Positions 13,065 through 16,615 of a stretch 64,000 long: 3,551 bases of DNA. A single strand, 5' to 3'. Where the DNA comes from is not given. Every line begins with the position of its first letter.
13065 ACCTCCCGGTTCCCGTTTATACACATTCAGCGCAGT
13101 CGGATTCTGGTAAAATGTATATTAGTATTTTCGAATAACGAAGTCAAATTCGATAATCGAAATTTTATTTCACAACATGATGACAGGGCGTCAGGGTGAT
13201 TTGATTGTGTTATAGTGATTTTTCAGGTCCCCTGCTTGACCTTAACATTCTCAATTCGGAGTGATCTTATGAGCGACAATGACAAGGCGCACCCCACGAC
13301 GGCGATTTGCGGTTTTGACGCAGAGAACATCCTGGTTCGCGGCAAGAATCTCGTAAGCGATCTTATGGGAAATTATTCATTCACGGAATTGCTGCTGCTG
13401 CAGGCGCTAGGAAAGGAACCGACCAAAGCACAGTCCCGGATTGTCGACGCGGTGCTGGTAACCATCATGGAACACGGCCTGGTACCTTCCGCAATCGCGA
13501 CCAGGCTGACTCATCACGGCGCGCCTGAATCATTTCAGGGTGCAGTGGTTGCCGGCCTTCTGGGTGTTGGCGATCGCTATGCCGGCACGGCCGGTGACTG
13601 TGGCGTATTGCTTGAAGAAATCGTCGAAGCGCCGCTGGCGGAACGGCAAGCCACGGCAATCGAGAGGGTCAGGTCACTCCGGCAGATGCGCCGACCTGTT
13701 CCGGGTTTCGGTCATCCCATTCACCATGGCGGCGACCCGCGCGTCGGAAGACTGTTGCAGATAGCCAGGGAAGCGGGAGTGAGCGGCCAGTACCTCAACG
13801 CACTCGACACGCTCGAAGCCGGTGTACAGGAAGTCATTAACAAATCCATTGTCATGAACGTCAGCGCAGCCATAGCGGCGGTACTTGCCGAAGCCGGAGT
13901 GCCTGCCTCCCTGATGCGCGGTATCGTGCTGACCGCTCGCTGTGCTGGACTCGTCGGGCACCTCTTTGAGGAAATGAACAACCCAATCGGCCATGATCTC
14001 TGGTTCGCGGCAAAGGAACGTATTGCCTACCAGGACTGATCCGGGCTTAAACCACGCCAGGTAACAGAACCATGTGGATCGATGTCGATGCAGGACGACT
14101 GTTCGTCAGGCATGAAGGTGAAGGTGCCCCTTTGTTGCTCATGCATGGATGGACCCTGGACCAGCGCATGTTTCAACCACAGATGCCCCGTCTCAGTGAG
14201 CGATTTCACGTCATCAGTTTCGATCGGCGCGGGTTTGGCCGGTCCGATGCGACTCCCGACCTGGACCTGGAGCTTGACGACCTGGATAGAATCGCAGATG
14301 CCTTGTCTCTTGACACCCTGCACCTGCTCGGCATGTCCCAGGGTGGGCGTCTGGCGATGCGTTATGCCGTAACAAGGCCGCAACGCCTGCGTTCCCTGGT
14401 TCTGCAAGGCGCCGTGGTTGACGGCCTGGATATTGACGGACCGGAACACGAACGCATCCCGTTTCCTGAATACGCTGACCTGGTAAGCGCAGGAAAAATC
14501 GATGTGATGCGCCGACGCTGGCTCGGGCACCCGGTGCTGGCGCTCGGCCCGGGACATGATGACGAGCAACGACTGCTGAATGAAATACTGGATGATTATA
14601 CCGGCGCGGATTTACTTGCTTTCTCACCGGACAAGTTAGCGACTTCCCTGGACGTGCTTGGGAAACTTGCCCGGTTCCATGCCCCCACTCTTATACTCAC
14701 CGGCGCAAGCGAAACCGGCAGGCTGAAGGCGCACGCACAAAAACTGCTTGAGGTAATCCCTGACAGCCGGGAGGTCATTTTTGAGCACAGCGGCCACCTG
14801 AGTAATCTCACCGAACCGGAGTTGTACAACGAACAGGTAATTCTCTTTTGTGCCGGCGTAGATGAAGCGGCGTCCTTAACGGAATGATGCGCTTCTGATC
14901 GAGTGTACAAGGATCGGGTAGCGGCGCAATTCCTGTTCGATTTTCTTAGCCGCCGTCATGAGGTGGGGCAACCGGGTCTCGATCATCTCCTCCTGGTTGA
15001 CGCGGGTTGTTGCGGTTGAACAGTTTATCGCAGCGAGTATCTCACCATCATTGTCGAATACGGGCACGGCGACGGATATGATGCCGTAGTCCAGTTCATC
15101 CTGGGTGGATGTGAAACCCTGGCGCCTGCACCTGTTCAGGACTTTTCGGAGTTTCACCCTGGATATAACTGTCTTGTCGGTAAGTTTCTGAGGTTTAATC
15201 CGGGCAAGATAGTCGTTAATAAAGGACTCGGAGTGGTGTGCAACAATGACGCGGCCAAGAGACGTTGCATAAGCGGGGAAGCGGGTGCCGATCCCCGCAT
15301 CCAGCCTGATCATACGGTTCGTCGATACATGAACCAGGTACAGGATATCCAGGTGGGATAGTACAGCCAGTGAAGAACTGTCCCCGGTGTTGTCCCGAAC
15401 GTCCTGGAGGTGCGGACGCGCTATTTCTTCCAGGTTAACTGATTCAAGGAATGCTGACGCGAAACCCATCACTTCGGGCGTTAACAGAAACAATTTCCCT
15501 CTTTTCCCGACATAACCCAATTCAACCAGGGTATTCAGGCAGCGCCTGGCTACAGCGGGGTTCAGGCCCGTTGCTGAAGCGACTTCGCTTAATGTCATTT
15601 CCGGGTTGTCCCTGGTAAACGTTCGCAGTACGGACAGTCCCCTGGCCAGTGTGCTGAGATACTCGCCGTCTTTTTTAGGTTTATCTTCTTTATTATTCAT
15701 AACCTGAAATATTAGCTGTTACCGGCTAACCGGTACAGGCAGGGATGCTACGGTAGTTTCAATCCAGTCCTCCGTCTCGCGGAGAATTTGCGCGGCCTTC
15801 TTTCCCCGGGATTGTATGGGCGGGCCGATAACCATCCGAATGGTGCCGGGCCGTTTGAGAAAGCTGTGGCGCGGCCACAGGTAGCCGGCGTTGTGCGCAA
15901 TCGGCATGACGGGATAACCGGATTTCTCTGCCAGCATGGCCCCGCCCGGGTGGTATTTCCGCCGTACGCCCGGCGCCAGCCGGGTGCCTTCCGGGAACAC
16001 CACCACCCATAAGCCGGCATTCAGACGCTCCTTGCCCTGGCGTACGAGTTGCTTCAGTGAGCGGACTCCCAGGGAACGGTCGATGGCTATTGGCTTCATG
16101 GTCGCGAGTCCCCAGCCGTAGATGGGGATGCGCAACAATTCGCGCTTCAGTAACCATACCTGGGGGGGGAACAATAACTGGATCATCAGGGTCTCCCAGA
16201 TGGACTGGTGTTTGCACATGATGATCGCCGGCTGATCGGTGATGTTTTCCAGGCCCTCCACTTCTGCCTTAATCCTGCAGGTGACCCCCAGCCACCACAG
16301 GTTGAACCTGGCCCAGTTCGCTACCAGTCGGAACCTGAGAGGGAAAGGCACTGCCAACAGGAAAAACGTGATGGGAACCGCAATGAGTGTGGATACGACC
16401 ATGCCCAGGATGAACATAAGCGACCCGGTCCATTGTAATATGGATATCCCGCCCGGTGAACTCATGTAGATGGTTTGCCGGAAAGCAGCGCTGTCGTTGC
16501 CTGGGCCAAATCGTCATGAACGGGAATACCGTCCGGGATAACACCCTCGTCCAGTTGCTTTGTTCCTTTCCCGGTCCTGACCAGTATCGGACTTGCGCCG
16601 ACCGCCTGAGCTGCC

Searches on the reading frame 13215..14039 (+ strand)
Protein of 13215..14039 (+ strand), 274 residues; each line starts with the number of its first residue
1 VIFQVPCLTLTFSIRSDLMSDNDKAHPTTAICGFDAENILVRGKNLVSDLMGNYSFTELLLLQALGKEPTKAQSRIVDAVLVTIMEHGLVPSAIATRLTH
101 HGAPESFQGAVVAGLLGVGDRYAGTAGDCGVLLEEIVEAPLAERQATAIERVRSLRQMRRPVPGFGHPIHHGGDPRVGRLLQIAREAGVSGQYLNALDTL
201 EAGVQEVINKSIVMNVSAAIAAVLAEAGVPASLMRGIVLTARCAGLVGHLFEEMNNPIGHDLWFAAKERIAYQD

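Call 34: search_protein_families(library=pfam, max_evalue=1e-8, proteins=[window:13215-14039:+])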
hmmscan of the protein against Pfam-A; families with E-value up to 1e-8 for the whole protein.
window:13215-14039:+ (274 aa): 1 family
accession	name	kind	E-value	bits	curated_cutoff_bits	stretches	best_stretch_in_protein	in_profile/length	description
PF00285.26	Citrate_synt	-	3.3e-23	82.7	27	1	54-256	147-350/357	Citrate synthase, C-terminal domain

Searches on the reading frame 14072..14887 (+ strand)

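Call 34: search_protein_families(library=pfam, max_evalue=1e-8, proteins=[window:14072-14887:+])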
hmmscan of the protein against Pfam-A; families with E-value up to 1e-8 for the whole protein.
window:14072-14887:+ (271 aa): 3 families
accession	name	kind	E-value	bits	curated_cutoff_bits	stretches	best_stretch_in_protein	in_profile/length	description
PF00561.26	Abhydrolase_1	-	3.5e-24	86.3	25.8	1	20-249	2-245/245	alpha/beta hydrolase fold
PF12697.13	Abhydrolase_6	-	2.7e-19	71.2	26.3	1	21-254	1-216/217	Alpha/beta hydrolase family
PF12146.15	Hydrolase_4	-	3.3e-10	40.1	27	1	21-238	7-228/239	Serine aminopeptidase, S33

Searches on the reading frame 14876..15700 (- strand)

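Call 34: search_protein_families(library=pfam, max_evalue=1e-8, proteins=[window:14876-15700:-])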
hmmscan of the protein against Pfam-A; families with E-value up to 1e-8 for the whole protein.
window:14876-15700:- (274 aa): 2 families
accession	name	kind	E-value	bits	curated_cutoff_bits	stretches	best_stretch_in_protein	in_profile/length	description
PF01614.24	IclR_C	-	6.4e-38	130.5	24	1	84-255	3-173/174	Bacterial transcriptional regulator IclR C-terminal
PF09339.16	HTH_IclR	-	1.3e-15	57.3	22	1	17-66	1-50/52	IclR helix-turn-helix domain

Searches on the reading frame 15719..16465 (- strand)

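Call 34: search_protein_families(library=pfam, max_evalue=1e-8, proteins=[window:15719-16465:-])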
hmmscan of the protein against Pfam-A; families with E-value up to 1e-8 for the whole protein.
window:15719-16465:- (248 aa): 1 family
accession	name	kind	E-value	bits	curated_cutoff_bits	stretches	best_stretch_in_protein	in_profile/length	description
PF01553.26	Acyltransferase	-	6.5e-21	75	23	1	67-191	2-131/132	Acyltransferase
